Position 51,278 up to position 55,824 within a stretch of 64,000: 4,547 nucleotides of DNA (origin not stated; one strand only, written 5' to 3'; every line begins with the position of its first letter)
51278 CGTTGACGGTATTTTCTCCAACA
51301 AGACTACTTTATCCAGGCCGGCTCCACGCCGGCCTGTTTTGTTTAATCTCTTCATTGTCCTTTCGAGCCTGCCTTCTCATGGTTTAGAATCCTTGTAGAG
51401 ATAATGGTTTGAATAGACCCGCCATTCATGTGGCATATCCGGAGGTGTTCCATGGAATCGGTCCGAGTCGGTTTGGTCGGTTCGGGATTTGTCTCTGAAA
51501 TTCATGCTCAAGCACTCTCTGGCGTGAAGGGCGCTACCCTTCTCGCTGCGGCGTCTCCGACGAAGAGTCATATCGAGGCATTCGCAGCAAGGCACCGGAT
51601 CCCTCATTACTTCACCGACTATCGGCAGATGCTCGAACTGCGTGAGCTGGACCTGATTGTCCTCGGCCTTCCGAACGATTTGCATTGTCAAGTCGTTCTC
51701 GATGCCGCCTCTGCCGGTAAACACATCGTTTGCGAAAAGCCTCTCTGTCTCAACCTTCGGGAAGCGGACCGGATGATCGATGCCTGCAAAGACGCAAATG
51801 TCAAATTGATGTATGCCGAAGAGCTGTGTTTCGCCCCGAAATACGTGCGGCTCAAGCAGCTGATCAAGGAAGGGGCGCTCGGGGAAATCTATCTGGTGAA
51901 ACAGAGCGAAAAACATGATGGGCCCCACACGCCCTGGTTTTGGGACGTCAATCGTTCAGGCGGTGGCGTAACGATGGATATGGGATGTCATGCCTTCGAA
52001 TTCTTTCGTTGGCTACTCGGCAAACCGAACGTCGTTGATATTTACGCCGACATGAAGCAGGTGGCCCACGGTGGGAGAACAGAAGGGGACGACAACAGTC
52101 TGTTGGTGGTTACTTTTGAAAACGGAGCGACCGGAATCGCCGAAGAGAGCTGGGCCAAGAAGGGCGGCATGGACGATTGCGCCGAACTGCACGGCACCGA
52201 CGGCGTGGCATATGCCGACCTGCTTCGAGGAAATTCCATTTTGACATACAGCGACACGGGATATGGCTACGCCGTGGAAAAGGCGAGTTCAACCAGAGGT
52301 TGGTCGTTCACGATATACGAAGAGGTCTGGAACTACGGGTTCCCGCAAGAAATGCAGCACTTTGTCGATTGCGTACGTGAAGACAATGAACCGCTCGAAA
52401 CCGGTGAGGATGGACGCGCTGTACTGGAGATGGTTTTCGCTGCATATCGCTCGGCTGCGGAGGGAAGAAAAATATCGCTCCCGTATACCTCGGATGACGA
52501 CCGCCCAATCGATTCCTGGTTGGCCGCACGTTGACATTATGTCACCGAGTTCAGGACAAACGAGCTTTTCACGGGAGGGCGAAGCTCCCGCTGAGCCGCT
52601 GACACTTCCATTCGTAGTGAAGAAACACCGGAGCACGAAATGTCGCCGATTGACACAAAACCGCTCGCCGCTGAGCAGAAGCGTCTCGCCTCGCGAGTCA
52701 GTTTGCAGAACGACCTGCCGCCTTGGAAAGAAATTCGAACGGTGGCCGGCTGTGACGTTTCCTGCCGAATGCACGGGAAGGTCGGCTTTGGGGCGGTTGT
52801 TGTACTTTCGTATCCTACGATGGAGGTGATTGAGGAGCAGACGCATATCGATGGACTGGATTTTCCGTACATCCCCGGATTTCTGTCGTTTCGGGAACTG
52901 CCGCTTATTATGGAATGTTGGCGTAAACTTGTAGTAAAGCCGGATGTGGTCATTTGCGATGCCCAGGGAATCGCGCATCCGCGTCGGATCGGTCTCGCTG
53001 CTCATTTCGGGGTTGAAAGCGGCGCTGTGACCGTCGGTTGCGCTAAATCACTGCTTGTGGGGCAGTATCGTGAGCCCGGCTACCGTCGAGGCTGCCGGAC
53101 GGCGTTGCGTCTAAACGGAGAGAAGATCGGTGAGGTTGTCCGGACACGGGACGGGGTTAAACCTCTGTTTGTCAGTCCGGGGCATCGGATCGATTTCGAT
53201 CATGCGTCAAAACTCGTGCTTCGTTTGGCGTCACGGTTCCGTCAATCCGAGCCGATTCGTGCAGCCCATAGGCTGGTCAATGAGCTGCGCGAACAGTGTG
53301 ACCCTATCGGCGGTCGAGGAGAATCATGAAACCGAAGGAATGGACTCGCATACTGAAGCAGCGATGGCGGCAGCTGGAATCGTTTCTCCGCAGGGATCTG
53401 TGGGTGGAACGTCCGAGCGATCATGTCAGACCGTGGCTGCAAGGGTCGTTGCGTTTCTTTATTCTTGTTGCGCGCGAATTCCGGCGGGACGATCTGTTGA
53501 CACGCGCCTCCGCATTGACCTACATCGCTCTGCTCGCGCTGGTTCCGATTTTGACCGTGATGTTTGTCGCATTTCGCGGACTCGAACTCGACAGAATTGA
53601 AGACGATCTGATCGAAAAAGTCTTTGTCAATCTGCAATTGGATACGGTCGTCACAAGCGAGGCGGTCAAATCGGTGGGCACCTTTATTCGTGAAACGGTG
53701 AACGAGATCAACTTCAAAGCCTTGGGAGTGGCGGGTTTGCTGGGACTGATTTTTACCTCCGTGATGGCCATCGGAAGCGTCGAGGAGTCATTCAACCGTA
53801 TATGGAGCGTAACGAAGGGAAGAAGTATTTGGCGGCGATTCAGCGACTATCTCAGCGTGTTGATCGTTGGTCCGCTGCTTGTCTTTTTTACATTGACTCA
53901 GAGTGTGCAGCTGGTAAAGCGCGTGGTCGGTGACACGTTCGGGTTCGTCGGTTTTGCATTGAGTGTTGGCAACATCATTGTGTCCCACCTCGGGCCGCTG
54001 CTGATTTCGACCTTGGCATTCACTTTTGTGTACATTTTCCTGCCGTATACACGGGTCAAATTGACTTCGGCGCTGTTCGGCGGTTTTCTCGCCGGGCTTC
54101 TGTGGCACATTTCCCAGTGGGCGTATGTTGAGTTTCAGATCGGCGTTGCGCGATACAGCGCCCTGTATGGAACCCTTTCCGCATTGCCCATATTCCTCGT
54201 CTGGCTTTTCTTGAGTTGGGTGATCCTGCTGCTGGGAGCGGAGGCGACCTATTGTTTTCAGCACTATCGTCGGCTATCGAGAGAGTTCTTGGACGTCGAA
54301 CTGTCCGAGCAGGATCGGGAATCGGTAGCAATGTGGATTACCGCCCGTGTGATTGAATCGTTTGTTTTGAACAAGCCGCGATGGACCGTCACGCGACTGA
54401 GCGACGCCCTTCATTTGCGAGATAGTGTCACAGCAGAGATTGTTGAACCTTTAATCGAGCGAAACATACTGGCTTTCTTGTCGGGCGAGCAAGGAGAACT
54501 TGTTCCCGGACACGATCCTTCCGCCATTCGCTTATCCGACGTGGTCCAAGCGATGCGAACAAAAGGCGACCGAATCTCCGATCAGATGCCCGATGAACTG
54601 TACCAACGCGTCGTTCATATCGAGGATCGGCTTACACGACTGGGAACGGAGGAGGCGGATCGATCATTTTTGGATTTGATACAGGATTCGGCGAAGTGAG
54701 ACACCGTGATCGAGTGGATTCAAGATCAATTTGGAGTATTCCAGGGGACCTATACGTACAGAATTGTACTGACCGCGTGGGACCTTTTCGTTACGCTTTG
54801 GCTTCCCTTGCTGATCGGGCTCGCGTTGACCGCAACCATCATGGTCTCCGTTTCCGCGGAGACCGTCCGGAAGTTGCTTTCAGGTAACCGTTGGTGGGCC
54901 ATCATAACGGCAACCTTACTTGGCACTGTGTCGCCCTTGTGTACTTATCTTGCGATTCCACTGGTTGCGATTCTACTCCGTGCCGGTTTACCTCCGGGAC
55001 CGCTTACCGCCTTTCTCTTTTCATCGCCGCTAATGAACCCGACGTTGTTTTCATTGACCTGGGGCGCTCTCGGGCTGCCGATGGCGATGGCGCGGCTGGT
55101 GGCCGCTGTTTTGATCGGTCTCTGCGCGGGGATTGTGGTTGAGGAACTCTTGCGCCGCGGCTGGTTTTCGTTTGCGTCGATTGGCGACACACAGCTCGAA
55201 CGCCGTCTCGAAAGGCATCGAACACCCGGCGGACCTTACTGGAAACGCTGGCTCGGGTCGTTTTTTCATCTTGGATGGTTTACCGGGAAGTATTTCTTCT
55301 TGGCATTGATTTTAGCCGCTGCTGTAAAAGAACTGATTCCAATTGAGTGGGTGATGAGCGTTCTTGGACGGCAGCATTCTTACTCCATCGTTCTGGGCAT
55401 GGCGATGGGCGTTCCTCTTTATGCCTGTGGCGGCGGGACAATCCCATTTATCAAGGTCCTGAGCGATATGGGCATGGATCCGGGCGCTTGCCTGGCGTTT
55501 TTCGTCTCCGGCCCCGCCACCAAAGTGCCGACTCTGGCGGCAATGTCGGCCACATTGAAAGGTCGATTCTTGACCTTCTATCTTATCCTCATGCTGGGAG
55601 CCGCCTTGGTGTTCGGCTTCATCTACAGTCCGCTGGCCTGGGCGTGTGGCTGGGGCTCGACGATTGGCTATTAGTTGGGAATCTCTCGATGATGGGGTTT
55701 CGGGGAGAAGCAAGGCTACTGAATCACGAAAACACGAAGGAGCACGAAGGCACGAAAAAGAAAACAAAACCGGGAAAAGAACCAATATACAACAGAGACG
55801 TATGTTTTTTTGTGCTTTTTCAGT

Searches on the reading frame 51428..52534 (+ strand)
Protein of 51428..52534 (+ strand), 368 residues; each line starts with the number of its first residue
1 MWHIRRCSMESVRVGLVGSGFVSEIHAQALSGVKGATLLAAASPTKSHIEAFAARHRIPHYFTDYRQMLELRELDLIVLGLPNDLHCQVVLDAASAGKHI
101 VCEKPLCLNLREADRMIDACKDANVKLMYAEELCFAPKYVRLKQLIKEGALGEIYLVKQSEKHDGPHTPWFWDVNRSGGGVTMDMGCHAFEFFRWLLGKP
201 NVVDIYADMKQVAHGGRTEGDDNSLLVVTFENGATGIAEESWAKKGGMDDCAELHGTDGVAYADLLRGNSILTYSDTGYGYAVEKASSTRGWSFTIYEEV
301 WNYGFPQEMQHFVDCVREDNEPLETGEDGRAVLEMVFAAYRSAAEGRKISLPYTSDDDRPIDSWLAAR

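Call 13: search_protein_families(library=pfam, proteins=[window:51428-52534:+], max_evalue=0.001)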
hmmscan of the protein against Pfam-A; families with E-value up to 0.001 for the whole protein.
window:51428-52534:+ (368 aa): 3 families
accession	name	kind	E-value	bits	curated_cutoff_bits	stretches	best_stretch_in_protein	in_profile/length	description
PF02894.22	GFO_IDH_MocA_C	-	7.5e-28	98.2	22.9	1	143-351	1-218/218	Oxidoreductase family, C-terminal alpha/beta domain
PF22725.1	GFO_IDH_MocA_C3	-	2.6e-27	95.7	27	1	139-260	1-122/124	GFO/IDH/MocA C-terminal domain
PF01408.29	GFO_IDH_MocA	-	5.4e-24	85.6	24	1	12-129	1-118/120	Oxidoreductase family, NAD-binding Rossmann fold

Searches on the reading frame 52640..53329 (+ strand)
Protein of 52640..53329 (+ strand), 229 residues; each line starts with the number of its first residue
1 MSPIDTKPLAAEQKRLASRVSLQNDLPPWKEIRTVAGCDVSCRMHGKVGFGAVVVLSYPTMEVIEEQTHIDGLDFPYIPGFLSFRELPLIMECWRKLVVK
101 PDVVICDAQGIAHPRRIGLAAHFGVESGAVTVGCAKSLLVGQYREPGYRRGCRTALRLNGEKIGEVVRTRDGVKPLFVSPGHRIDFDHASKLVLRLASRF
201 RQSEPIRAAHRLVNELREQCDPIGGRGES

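Call 13: search_protein_families(library=pfam, proteins=[window:52640-53329:+], max_evalue=0.001)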
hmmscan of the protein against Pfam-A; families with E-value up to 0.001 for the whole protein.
window:52640-53329:+ (229 aa): 1 family
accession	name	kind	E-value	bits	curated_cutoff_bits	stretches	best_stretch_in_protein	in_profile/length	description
PF04493.20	Endonuclease_5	-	2.5e-67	226.8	23.4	1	15-211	2-198/198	Endonuclease V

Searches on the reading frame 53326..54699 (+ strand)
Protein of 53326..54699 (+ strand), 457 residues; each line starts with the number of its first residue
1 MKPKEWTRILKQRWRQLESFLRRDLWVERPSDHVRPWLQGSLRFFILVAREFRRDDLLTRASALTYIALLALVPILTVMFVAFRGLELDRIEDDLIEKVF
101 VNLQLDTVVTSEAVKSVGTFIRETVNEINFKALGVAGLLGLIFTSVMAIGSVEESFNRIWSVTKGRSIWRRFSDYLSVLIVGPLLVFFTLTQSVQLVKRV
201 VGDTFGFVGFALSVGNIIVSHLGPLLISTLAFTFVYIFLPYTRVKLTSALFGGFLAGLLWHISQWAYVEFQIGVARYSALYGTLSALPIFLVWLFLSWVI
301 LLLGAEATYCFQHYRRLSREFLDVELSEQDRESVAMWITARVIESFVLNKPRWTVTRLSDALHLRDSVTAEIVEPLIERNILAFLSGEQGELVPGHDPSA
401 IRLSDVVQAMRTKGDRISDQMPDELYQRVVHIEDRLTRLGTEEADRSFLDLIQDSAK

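Call 10: find_encoding_contigs(protein=window:53326-54699:+, flank=10000, max_places=6)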
Protein window:53326-54699:+ (457 aa): no gene with exactly this product is on record in the collection.

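Call 13: search_protein_families(library=pfam, proteins=[window:53326-54699:+], max_evalue=0.001)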
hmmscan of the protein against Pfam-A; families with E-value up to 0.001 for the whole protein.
window:53326-54699:+ (457 aa): 1 family
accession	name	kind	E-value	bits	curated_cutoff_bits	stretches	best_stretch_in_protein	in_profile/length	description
PF03631.20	Virul_fac_BrkB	-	5.2e-52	177.5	33.7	1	54-314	2-258/259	Virulence factor BrkB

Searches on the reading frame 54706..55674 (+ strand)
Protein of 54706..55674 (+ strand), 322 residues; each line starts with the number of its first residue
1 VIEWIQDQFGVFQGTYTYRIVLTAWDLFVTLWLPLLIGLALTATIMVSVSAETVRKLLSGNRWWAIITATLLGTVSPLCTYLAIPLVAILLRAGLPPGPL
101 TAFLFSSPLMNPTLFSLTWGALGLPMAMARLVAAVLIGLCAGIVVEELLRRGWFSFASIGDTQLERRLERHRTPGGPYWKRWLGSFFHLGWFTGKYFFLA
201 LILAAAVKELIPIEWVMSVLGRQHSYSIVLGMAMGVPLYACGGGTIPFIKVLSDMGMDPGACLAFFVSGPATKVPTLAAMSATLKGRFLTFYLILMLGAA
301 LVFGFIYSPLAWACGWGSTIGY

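Call 13: search_protein_families(library=pfam, proteins=[window:54706-55674:+], max_evalue=0.001)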
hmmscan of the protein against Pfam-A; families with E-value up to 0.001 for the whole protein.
window:54706-55674:+ (322 aa): 1 family
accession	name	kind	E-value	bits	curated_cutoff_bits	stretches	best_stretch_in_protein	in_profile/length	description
PF03773.19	ArsP_1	-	1.2e-46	159.6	32.3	1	29-308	14-293/294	Predicted permease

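Call 44: find_homologous_proteins(query=window:54706-55671:+, max_evalue=1e-30)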
Query window:54706-55671:+ (322 aa): 126 proteins with E <= 1e-30 among 8000 candidates; the best 120 are listed.
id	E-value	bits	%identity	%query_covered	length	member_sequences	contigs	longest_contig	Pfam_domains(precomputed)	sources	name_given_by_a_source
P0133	6.8e-203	691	98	100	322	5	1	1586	PF03773.20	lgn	-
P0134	9.9e-151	520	75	99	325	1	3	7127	PF03773.20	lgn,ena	-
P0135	1.8e-149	516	75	98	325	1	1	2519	PF03773.20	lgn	-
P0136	1.8e-145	503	72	99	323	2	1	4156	PF03773.20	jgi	jgi:hypothetical protein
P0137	1.4e-139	483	68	99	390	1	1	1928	PF03773.20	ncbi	-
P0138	2.3e-77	279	46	94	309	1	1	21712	PF03773.20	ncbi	-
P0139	3.7e-74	268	44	96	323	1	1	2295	PF03773.20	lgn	-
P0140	2.7e-73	265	45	96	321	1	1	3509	PF03773.20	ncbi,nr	ncbi:MAG: permease [Calditrichales bacterium]|nr:permease [Calditrichales bacterium]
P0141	3.0e-70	255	44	92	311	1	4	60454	PF03773.20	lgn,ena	-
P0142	4.4e-69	251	45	94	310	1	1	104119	PF03773.20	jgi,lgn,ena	-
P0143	7.6e-69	251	46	92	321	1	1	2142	PF03773.20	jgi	jgi:uncharacterized membrane protein YraQ (UPF0718 family)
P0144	1.6e-68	250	46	93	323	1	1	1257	PF03773.20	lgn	-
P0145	1.7e-68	249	46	92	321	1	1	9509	PF03773.20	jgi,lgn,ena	-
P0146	1.0e-67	247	46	92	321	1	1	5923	PF03773.20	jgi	jgi:uncharacterized membrane protein YraQ (UPF0718 family)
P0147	1.6e-67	246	42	95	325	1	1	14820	PF03773.20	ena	-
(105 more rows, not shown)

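Call 45: find_encoding_contigs(protein=P0133, flank=10000, max_places=10)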
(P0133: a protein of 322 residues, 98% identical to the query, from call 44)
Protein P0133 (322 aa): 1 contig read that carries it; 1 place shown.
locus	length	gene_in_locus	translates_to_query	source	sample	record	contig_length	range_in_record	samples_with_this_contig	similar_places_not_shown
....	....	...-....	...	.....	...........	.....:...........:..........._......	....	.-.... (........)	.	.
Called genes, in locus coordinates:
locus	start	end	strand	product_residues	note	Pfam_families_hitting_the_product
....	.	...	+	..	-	?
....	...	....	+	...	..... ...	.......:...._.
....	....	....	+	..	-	?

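Call 46: find_encoding_contigs(protein=P0134, flank=10000, max_places=6)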
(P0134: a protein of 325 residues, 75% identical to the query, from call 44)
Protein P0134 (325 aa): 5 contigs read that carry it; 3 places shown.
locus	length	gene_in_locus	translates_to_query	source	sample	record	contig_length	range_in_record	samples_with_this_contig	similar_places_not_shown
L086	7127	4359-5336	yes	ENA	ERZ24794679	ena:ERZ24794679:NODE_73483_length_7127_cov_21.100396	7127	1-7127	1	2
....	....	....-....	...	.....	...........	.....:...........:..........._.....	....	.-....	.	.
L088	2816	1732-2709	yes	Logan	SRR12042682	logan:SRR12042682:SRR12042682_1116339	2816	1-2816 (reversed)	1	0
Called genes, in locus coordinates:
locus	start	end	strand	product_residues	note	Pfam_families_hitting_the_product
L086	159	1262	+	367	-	PF01408:GFO_IDH_MocA, PF02894:GFO_IDH_MocA_C, PF22725:GFO_IDH_MocA_C3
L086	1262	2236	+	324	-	PF02653:BPD_transp_2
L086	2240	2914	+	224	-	PF04493:Endonuclease_5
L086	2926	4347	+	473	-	PF03631:Virul_fac_BrkB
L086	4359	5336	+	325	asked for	PF03773:ArsP_1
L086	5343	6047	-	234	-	PF13187:Fer4_9 (faint), PF25160:LdpA_Fe-S-bd (faint), PF00037:Fer4, PF12837:Fer4_6 (weak), PF12838:Fer4_7 (weak), PF12838:Fer4_7 (weak), PF00037:Fer4 (weak), PF12837:Fer4_6 (weak), +6 more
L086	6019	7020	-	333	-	PF12801:Fer4_5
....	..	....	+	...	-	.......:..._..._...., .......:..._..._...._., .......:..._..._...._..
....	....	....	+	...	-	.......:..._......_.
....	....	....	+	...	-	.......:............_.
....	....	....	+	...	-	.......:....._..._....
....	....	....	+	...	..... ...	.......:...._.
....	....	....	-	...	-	?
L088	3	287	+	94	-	?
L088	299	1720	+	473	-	PF03631:Virul_fac_BrkB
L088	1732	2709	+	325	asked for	PF03773:ArsP_1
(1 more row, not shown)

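Call 47: find_encoding_contigs(protein=P0136, flank=10000, max_places=6)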
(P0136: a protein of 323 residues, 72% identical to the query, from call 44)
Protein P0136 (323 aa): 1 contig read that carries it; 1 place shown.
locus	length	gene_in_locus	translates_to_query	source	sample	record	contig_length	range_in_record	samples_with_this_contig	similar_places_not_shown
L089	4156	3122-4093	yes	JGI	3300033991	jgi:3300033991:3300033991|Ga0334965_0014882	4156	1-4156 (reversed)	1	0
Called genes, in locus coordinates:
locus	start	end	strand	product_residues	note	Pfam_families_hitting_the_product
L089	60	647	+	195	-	PF02653:BPD_transp_2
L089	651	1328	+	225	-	PF04493:Endonuclease_5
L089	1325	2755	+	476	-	PF03631:Virul_fac_BrkB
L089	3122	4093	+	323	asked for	PF03773:ArsP_1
